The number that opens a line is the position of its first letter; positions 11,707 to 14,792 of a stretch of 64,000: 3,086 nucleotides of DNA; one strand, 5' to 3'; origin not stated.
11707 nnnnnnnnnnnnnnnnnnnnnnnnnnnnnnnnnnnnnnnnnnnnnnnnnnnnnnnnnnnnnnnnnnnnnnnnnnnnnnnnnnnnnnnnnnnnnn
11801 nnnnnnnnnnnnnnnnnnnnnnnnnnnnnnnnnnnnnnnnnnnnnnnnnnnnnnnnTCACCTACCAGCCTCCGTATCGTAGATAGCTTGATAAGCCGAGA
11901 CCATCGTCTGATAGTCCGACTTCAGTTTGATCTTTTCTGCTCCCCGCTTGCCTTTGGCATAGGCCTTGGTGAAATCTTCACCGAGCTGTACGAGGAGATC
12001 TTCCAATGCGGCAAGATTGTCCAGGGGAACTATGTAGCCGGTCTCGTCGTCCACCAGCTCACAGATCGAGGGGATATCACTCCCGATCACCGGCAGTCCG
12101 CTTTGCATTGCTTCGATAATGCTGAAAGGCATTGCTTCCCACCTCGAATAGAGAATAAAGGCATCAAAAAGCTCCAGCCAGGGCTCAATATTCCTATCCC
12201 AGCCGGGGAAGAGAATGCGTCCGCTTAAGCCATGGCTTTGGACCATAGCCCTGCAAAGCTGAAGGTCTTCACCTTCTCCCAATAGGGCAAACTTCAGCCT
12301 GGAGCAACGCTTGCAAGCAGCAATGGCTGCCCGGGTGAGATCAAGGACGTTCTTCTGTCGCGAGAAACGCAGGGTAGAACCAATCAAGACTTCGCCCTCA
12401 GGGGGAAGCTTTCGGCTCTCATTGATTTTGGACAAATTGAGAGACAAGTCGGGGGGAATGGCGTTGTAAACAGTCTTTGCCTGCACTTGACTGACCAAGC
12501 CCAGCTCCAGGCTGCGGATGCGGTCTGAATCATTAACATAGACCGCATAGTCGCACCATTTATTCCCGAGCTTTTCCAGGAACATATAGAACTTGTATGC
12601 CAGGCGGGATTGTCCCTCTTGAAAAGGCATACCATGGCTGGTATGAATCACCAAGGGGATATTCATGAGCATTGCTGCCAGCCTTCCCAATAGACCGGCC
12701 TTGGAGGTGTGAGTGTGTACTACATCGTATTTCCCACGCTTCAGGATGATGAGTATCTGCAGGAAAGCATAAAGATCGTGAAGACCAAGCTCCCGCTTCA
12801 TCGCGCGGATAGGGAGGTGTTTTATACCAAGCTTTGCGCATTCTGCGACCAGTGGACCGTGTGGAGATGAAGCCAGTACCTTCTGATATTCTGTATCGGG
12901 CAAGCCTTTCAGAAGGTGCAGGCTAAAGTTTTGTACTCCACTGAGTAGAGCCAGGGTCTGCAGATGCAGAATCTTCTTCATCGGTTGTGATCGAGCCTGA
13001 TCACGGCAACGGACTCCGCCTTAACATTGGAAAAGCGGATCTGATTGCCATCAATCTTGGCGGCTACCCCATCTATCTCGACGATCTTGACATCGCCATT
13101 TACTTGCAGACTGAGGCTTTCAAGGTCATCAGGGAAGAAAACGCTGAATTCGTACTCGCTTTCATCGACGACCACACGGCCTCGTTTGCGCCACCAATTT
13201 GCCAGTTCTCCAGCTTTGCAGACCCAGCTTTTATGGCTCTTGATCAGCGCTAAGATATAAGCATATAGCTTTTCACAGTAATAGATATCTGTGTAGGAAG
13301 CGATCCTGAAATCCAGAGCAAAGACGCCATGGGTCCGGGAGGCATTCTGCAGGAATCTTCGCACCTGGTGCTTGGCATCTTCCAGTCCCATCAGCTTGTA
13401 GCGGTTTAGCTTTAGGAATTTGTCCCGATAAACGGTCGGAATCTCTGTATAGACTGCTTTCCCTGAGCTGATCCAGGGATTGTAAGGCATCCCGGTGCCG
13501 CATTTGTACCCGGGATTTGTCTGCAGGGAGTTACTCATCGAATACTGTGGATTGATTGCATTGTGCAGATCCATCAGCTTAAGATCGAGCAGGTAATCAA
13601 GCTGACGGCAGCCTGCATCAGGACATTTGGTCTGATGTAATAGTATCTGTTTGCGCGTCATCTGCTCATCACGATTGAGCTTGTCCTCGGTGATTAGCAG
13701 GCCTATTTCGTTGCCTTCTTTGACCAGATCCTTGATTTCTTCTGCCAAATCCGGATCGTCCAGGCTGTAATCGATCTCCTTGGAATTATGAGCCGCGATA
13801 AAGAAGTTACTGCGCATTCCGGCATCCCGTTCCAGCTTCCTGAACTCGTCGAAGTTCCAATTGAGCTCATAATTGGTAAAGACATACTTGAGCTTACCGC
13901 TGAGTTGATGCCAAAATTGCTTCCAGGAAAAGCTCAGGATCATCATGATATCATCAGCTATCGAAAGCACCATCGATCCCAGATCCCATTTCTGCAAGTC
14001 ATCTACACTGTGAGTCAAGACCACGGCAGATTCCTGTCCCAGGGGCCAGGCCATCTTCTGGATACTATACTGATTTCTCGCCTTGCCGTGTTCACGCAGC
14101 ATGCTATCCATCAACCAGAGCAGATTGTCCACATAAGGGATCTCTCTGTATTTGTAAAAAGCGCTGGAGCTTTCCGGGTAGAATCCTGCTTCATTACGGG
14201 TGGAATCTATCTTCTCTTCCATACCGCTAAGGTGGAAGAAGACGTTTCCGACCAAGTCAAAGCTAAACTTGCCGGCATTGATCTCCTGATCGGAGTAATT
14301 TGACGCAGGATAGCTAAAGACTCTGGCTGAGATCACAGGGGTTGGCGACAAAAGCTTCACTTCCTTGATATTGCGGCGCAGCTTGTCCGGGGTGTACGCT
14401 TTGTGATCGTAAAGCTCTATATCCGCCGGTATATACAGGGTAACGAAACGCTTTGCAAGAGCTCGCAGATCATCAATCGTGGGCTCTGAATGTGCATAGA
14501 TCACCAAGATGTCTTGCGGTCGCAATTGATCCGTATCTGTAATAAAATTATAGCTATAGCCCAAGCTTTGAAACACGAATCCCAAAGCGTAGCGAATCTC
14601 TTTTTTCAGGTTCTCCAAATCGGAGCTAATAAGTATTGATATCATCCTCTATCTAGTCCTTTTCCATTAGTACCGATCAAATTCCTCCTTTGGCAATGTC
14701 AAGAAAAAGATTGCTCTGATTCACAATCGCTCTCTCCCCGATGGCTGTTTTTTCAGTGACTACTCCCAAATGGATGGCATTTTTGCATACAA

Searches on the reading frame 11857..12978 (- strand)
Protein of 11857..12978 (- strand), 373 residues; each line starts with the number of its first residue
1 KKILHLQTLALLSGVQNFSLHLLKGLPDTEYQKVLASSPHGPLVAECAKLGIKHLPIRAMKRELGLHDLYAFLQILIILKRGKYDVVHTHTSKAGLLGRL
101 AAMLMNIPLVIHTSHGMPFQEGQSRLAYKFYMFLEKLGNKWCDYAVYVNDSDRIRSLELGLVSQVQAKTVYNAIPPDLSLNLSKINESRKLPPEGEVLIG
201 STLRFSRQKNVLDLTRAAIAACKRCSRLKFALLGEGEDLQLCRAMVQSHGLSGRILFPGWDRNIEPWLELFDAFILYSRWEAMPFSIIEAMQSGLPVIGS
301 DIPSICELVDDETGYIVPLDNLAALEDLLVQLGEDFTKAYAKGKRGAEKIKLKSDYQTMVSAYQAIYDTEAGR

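Call 55: search_protein_families(library=pfam, proteins=[window:11857-12978:-], max_evalue=0.00001)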
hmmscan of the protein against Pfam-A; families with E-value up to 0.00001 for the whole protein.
window:11857-12978:- (373 aa): 5 families
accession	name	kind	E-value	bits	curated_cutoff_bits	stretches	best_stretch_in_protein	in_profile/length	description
PF13692.12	Glyco_trans_1_4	-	1.1e-22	81.3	27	1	201-334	6-141/142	Glycosyl transferases group 1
PF00534.26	Glycos_transf_1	-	4e-20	72.5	26.4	1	190-335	9-158/172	Glycosyl transferases group 1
PF13439.12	Glyco_transf_4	-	2.4e-15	57.4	28.5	1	13-177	2-169/170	Glycosyltransferase Family 4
PF13579.12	Glyco_trans_4_4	-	6.5e-15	56.3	29.7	1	13-170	1-155/158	Glycosyl transferase 4-like domain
PF13477.12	Glyco_trans_4_2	-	6.9e-10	39.7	23.4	1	16-131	10-121/139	Glycosyl transferase 4-like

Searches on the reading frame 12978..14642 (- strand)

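Call 19: search_protein_families(library=pfam, proteins=[window:12978-14642:-], max_evalue=0.001)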
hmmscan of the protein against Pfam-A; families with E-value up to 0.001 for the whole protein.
window:12978-14642:- (554 aa): 1 family
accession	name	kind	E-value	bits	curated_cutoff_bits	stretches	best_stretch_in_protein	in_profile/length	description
PF23019.1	DUF7033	-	1.2e-06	29.3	27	1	127-215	2-83/90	Family of unknown function (DUF7033)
